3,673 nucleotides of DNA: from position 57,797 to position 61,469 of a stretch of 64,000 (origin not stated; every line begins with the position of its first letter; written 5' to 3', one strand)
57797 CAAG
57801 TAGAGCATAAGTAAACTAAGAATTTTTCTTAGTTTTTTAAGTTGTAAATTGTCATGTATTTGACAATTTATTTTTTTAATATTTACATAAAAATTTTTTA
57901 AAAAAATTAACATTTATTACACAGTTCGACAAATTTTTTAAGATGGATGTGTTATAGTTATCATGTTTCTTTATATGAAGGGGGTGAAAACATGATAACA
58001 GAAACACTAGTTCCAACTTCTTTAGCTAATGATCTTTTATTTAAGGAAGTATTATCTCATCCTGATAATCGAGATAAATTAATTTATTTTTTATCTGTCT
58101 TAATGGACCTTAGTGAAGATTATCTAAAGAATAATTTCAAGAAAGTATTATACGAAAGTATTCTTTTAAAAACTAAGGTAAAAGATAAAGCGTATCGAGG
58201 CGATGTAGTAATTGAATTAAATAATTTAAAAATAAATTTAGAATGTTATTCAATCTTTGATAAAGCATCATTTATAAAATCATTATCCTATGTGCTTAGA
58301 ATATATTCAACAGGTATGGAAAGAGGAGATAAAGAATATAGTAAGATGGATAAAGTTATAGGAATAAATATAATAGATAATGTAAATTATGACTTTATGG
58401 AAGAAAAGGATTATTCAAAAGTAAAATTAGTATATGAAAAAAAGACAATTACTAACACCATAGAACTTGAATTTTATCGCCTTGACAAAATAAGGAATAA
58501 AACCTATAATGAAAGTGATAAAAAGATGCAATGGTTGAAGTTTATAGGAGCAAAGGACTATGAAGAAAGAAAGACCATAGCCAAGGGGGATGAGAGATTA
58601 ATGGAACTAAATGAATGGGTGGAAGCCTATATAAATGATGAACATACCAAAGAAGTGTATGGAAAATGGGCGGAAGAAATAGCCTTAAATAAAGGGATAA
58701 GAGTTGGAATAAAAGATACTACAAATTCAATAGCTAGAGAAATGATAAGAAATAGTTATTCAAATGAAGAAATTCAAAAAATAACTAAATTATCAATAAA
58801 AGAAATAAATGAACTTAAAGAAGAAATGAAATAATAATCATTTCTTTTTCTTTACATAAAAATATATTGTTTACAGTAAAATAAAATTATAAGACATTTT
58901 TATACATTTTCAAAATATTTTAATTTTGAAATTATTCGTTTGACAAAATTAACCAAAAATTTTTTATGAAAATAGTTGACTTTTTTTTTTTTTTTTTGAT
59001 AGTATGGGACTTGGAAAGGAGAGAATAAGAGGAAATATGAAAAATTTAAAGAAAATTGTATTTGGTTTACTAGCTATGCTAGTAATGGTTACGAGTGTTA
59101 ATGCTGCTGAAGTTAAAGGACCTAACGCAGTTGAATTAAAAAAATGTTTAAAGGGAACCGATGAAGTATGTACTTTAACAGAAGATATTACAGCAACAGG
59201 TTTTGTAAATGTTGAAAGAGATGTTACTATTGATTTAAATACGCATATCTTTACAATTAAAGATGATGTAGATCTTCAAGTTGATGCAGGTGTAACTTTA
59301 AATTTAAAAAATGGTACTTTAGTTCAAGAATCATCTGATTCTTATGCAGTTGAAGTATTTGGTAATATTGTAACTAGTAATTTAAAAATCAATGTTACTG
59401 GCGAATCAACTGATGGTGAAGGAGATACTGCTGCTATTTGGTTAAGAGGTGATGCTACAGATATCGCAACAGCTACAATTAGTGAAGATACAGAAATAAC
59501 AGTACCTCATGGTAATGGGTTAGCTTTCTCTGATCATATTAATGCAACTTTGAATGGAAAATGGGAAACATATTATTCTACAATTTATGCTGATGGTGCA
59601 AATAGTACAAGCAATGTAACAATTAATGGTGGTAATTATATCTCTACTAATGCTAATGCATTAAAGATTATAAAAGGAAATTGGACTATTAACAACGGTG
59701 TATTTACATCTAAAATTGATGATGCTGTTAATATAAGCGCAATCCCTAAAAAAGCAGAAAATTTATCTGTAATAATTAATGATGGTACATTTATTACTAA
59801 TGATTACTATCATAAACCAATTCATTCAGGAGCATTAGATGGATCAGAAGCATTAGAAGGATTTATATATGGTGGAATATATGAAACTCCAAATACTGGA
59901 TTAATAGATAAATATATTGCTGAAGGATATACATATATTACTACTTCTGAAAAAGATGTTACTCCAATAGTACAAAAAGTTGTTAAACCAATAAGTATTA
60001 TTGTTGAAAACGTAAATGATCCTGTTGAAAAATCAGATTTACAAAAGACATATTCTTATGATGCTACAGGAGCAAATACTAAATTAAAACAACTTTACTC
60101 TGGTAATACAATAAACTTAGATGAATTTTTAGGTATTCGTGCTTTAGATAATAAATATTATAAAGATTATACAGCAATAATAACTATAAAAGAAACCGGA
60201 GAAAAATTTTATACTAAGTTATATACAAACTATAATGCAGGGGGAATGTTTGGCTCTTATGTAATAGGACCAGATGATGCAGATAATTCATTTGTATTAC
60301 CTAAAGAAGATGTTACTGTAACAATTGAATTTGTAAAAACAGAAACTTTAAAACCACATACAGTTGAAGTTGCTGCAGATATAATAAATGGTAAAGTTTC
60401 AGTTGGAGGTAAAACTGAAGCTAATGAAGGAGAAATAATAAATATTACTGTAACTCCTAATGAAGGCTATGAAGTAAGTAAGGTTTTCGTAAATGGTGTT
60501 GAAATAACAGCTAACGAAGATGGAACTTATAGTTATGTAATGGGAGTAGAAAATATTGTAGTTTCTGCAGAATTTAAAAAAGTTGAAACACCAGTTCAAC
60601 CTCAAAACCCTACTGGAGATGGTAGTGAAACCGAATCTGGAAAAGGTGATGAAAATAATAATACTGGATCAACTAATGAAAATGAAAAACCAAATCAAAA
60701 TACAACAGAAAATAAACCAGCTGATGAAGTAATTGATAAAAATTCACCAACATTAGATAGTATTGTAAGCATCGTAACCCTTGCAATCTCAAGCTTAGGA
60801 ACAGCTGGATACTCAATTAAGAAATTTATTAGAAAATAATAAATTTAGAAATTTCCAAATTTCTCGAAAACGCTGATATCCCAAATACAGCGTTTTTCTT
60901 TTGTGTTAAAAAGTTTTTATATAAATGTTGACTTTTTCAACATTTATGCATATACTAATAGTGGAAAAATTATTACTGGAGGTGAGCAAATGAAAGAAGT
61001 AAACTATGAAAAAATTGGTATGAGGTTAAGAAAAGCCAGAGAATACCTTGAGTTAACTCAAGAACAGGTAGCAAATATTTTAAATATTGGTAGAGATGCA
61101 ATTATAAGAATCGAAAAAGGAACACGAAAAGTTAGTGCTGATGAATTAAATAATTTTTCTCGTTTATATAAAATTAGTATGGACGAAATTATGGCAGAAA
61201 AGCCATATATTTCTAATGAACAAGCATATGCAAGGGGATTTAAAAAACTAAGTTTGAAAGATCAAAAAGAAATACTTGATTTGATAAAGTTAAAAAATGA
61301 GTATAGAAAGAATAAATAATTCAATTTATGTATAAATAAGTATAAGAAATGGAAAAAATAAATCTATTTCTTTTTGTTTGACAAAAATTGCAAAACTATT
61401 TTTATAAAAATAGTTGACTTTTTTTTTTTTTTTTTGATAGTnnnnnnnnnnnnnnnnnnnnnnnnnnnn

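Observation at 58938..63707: Twin surface-protein genes with shared promoter/signal and anchor/terminator cassettes and T17 tracts in the promoter spacer (vlp-like contingency locus)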

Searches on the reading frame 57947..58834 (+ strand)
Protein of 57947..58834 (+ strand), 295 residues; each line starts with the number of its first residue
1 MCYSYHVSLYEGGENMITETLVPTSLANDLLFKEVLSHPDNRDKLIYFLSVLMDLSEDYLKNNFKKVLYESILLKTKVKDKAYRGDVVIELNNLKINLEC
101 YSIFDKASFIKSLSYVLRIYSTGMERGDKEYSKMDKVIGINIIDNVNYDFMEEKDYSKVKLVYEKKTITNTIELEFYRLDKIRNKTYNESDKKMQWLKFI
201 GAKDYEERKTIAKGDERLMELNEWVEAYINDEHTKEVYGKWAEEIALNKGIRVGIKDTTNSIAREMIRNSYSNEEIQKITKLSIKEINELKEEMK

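Call 10: search_protein_families(library=pfam, proteins=[window:57947-58834:+], max_evalue=0.1)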
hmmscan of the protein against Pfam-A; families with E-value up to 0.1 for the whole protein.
window:57947-58834:+ (295 aa): 1 family
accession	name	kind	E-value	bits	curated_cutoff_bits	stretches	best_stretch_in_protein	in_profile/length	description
PF12784.13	PDDEXK_2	-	2.4e-15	57.4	27.4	1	27-239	2-213/229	PD-(D/E)XK nuclease family transposase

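Call 11: search_protein_families(library=ncbifam, proteins=[window:57947-58834:+], max_evalue=0.1)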
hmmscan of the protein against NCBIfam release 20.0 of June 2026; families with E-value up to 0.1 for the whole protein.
window:57947-58834:+ (295 aa): 1 family
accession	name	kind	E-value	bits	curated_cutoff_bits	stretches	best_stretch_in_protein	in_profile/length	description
TIGR01784.1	T_den_put_tspse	subfamily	4.4e-16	59.5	52.1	1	28-290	2-273/273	Rpn family recombination-promoting nuclease/putative transposase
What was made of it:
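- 57947..58834 (+): Upstream neighbour: Rpn-family PD-(D/E)XK recombination-promoting nuclease / putative transposase. This is context and a possible recombination helper. Pfam PF12784 at 2.4e-15 and NCBIfam TIGR01784 at 4.4e-16, above cut-off (calls 10, 11)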

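Call 36: find_encoding_contigs(protein=window:57947-58834:+, flank=3000, max_places=10)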
Protein window:57947-58834:+ (295 aa): 1 contig read that carries it; 1 place shown.
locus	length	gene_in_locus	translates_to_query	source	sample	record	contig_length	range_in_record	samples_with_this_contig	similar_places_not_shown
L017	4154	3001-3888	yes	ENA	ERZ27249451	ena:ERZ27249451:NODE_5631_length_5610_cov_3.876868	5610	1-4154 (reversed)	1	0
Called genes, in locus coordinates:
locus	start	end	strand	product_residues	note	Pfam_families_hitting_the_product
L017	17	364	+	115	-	PF03717:PBP_dimer (weak)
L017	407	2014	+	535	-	PF03717:PBP_dimer, PF00905:Transpeptidase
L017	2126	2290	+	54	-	PF00471:Ribosomal_L33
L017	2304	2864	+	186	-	PF08207:EFP_N, PF01132:EFP, PF09285:Elong-fact-P_C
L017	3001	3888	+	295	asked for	PF12784:PDDEXK_2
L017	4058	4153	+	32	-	?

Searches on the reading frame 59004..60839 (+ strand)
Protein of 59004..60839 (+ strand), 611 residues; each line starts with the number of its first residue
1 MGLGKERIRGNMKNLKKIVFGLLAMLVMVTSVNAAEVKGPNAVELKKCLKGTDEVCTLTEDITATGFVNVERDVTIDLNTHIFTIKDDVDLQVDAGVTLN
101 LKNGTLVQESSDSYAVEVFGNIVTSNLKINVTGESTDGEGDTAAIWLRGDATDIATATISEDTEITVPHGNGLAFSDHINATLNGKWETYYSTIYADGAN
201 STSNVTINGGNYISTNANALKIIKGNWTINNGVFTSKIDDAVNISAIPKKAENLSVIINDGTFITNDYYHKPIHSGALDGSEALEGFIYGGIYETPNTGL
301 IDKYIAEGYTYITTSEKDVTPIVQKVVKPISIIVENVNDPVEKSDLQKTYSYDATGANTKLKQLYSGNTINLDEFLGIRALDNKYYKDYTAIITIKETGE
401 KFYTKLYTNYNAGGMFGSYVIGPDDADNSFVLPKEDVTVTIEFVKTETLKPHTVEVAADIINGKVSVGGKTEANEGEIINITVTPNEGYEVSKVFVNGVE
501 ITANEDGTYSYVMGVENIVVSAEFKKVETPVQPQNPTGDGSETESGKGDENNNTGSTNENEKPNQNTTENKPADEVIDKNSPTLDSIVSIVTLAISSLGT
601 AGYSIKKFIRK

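Call 10: search_protein_families(library=pfam, proteins=[window:59037-60839:+], max_evalue=0.1)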
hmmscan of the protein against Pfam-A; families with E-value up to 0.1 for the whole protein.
window:59037-60839:+ (600 aa): 2 families
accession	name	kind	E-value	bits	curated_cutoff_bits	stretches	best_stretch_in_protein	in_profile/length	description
PF18998.6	Flg_new_2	-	3.6e-11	43.3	23.6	1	442-516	2-72/73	Divergent InlB B-repeat domain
PF21446.3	Gp34_trimer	-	0.047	14.6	27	1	168-217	33-84/116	Long-tail fiber proximal subunit, C-terminal, trimerization domain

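Call 11: search_protein_families(library=ncbifam, proteins=[window:59037-60839:+], max_evalue=0.1)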
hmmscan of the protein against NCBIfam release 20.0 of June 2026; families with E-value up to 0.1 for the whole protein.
window:59037-60839:+ (600 aa): 0 families

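Call 23: find_homologous_proteins(query=window:59037-60839:+)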
Query window:59037-60839:+ (600 aa): 16 proteins with E <= 0.001 among 8000 candidates.
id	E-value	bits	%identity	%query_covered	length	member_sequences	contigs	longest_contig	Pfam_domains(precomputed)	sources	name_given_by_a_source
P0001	0.0e+0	1303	100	100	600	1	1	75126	PF18998.7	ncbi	-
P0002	1.1e-184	633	59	100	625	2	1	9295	PF18998.7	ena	-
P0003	1.2e-69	254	33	96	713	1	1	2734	PF18998.7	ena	-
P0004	2.2e-62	230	41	67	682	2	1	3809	PF18998.7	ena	-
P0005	6.8e-55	205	41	51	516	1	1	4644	PF18998.7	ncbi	-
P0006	2.9e-49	186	34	100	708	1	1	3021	PF18998.7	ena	-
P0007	8.2e-26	109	45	23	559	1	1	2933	PF18998.7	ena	-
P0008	1.2e-17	82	94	6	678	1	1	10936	-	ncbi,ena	-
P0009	6.3e-16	76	35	21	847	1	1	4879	PF13306.13,PF10660.15,PF18998.7,PF05725.19,PF13855.13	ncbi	-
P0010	4.8e-13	67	31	42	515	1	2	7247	-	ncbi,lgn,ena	-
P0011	9.6e-13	66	48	14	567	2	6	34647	PF18998.7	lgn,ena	-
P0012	3.6e-12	64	33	38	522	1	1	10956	-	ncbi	-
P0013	2.5e-9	55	94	6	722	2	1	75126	-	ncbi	-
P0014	8.7e-8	49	45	9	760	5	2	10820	PF18998.7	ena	-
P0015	1.7e-7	48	41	12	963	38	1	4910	PF13385.14,PF18998.7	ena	-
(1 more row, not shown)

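Call 24: find_encoding_contigs(protein=P0001, flank=3000, max_places=4)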
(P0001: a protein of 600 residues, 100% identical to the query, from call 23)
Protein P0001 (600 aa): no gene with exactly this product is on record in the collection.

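Call 25: find_encoding_contigs(protein=P0008, flank=10000, max_places=6)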
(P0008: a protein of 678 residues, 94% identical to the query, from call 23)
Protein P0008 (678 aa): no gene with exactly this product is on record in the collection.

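Call 26: list_cluster_members(proteins=[P0001, P0008, P0013, P0002, P0005, P0010, P0012])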
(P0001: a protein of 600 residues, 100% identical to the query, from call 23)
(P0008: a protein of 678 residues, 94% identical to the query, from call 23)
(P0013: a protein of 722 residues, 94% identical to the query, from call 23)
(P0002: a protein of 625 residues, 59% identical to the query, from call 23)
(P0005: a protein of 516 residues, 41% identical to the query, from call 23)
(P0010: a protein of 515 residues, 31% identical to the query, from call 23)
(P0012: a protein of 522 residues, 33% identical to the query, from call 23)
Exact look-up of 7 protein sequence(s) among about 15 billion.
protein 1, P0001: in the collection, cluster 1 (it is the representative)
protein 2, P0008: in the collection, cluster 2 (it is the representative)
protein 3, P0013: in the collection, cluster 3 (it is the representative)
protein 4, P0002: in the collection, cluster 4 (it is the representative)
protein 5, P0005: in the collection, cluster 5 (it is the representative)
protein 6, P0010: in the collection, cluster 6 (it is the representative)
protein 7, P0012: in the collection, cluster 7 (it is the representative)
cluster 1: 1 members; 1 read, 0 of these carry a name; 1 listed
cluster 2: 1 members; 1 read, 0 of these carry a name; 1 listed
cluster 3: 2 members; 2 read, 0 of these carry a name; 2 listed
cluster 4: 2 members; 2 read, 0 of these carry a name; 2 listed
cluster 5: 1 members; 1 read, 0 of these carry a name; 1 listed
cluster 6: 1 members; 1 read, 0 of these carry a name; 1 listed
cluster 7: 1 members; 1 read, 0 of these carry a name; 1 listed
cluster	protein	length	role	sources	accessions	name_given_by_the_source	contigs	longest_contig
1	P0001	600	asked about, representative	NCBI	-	-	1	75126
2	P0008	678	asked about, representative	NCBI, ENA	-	-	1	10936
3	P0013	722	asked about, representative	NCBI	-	-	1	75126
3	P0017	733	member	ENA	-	-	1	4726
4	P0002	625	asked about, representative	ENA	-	-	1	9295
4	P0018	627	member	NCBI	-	-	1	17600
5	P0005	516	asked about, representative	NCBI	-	-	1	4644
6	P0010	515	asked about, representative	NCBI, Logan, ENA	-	-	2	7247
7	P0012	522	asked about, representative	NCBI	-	-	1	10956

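Call 35: find_encoding_contigs(protein=window:59004-60839:+, flank=3000, max_places=10)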
Protein window:59004-60839:+ (611 aa): no gene with exactly this product is on record in the collection.

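Call 37: find_encoding_contigs(protein=P0002, flank=6000, max_places=6)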
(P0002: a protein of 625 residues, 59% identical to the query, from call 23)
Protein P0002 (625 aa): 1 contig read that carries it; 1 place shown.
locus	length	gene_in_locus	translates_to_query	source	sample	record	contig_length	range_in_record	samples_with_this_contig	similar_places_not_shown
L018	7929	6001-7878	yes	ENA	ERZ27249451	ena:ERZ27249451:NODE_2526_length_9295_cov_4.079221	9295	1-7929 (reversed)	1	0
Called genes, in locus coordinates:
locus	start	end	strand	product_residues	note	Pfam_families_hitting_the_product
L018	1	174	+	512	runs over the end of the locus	?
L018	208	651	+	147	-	-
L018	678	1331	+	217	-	PF00072:Response_reg, PF00486:Trans_reg_C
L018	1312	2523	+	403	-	PF00512:HisKA, PF02518:HATPase_c, PF13589:HATPase_c_3 (weak), PF14501:HATPase_c_5 (weak)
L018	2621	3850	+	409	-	PF00535:Glycos_transf_2, PF13641:Glyco_tranf_2_3, PF13632:Glyco_trans_2_3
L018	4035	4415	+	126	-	PF00392:GntR, PF13730:HTH_36 (weak)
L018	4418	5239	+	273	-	PF00005:ABC_tran, PF13401:AAA_22 (weak), PF13304:AAA_21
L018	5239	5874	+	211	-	PF13346:ABC2_membrane_5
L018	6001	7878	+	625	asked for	PF18998:Flg_new_2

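Call 38: find_encoding_contigs(protein=P0004, flank=4000, max_places=6)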
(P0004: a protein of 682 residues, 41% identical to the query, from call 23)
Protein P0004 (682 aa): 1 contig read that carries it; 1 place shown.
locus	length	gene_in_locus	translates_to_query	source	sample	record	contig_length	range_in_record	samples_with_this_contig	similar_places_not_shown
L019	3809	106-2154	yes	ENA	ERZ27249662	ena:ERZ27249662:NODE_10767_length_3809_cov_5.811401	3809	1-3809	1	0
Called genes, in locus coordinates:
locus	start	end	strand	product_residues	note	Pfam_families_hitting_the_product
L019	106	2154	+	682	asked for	PF18998:Flg_new_2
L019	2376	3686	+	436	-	PF04326:SLFN_AlbA_2, PF13749:HATPase_c_4, PF13412:HTH_24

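Call 46: find_encoding_contigs(protein=P0017, flank=3000, max_places=6)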
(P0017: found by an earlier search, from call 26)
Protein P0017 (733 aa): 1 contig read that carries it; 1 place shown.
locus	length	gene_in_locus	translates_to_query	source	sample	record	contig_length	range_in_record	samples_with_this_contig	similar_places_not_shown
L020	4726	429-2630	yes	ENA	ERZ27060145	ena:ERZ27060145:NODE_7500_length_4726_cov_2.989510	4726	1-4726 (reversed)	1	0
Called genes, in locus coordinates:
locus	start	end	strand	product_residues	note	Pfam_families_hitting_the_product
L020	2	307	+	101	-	?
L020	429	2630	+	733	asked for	-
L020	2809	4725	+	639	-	?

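Call 72: find_encoding_contigs(protein=P0007, flank=2000, max_places=6)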
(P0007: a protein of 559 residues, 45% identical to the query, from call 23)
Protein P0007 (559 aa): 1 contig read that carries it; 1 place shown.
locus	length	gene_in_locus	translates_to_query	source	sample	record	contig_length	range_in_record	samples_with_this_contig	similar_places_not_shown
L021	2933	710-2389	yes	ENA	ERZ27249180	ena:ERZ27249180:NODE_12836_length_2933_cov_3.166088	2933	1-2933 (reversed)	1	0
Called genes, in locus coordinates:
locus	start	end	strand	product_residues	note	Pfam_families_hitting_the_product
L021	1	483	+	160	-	?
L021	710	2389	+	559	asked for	PF18998:Flg_new_2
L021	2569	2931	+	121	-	?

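Call 73: find_encoding_contigs(protein=P0006, flank=2000, max_places=6)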
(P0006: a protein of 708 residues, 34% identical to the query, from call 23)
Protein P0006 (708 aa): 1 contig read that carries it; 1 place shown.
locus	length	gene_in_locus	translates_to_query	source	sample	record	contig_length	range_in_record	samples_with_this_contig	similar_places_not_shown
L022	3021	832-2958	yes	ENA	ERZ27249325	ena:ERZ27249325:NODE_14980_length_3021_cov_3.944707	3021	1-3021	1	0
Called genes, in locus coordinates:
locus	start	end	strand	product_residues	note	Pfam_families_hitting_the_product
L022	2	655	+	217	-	?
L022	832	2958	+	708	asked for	PF18998:Flg_new_2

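Call 80: search_solved_structures(query=window:59037-60839:+, max_evalue=1)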
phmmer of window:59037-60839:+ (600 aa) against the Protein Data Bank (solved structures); distinct sequences matched with E-value up to 1: 4.
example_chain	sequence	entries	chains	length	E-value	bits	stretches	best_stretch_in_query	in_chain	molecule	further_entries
3qhs_A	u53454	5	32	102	0.079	14.9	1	476-558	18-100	Protein hfq | RNA-BINDING PROTEIN HFQ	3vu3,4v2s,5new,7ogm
2y90_A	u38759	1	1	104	0.082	14.8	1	476-558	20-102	PROTEIN HFQ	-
9lu5_T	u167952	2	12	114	0.1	14.5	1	475-558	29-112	RNA-binding protein Hfq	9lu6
9gu5_A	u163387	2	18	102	0.2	13.5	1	479-558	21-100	RNA-binding protein Hfq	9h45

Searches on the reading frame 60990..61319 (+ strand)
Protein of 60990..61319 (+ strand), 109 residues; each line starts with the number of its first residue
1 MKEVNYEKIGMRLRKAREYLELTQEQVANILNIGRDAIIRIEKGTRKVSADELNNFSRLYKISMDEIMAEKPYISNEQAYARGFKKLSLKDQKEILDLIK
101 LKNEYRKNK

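Call 10: search_protein_families(library=pfam, proteins=[window:60990-61319:+], max_evalue=0.1)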
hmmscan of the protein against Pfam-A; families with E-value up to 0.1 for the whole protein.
window:60990-61319:+ (109 aa): 7 families
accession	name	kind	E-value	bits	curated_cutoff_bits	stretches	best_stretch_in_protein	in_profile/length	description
PF01381.28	HTH_3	-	1.1e-09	38.6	23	1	13-67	1-55/55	Helix-turn-helix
PF13560.12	HTH_31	-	2.4e-09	37.8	27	1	9-66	2-60/64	Helix-turn-helix domain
PF12844.13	HTH_19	-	2.8e-09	37.2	30.2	1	10-69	1-60/64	Helix-turn-helix domain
PF13413.12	HTH_25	-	2.3e-05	24.6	24.6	1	12-45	1-34/62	Helix-turn-helix domain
PF04545.22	Sigma70_r4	-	0.0016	18.3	24.1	1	12-45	14-44/50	Sigma-70, region 4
PF20432.4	Xre-like-HTH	-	0.0041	17.8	25.8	1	14-53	16-55/63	Antitoxin Xre-like helix-turn-helix domain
PF15731.11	MqsA_antitoxin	-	0.0057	17.2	30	1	4-50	64-111/131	Antitoxin component of bacterial toxin-antitoxin system, MqsA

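Call 11: search_protein_families(library=ncbifam, proteins=[window:60990-61319:+], max_evalue=0.1)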
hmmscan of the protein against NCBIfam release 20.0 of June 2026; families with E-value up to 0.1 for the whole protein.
window:60990-61319:+ (109 aa): 18 families
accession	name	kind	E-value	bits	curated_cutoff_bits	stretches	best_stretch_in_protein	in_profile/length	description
NF041951.1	phage_RstR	subfamily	8.2e-10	38.9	80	1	9-94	3-91/108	RstR family transcriptional repressor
TIGR03070.1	couple_hipB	subfamily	1.5e-09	37.7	71.65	1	7-54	1-48/58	type II toxin-antitoxin system Y4mF family antitoxin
NF047948.1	male_kill_WMK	equivalog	6.5e-07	29.1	300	1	3-87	157-245/300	WO male-killing family protein Wmk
NF041575.1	antitoxPezA_Strep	equivalog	2.5e-06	27.5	290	1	9-80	2-73/158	type II toxin-antitoxin system antitoxin PezA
TIGR03830.1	CxxCG_CxxCG_HTH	subfamily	4.5e-06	26.5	61.8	1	3-50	60-107/127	type II TA system antitoxin MqsA family protein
NF006015.0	PRK08154.1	subfamily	4.1e-05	22.9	204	1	7-85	29-108/314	anaerobic benzoate catabolism transcriptional regulator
NF058600.1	TransRegSco1979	equivalog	0.00016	20.9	350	1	9-67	9-67/280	Sco1979 family transcriptional regulator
NF008109.0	PRK10856.1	equivalog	0.00021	21.1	208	1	6-60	12-64/334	cytoskeleton protein RodZ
NF007257.0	PRK09706.1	subfamily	0.0003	20.6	101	1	6-71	3-68/135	transcriptional repressor DicA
TIGR00270.2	TIGR00270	equivalog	0.00039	20.3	110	1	10-74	77-141/159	multiprotein bridging factor aMBF1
NF007408.0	PRK09943.1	equivalog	0.00053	19.6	211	1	8-73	7-72/185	HTH-type transcriptional regulator PuuR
NF047542.1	telomere_Tap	equivalog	0.0026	16.5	600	1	15-72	24-81/695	telomere-associated protein Tap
NF003162.0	PRK04140.1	equivalog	0.0053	15.8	263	1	10-52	128-170/317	transcriptional regulator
NF038139.1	Reg_Aceta_RamB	equivalog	0.013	14.2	700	1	9-62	3-56/465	acetate metabolism transcriptional regulator RamB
TIGR02607.1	antidote_HigA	equivalog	0.017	15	47.7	1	18-51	17-50/81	HigA family addiction module antitoxin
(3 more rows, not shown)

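Call 12: find_encoding_contigs(protein=window:60990-61319:+, flank=4000, max_places=10)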
Protein window:60990-61319:+ (109 aa): 4 contigs read that carry it; 3 places shown.
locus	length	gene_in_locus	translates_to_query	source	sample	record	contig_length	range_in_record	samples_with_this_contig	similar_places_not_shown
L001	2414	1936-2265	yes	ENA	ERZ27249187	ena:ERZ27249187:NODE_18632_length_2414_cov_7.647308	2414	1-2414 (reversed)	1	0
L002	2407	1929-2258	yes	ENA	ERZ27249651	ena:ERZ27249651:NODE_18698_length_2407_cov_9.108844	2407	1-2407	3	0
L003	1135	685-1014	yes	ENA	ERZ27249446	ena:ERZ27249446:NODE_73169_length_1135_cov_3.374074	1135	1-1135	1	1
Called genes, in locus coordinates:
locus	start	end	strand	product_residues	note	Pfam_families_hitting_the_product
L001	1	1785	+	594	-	?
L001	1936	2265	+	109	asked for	PF12844:HTH_19, PF13560:HTH_31, PF01381:HTH_3, PF13413:HTH_25 (faint)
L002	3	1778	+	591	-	?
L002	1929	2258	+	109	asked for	PF12844:HTH_19, PF13560:HTH_31, PF01381:HTH_3, PF13413:HTH_25 (faint)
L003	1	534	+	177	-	?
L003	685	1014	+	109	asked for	PF12844:HTH_19, PF13560:HTH_31, PF01381:HTH_3, PF13413:HTH_25 (faint)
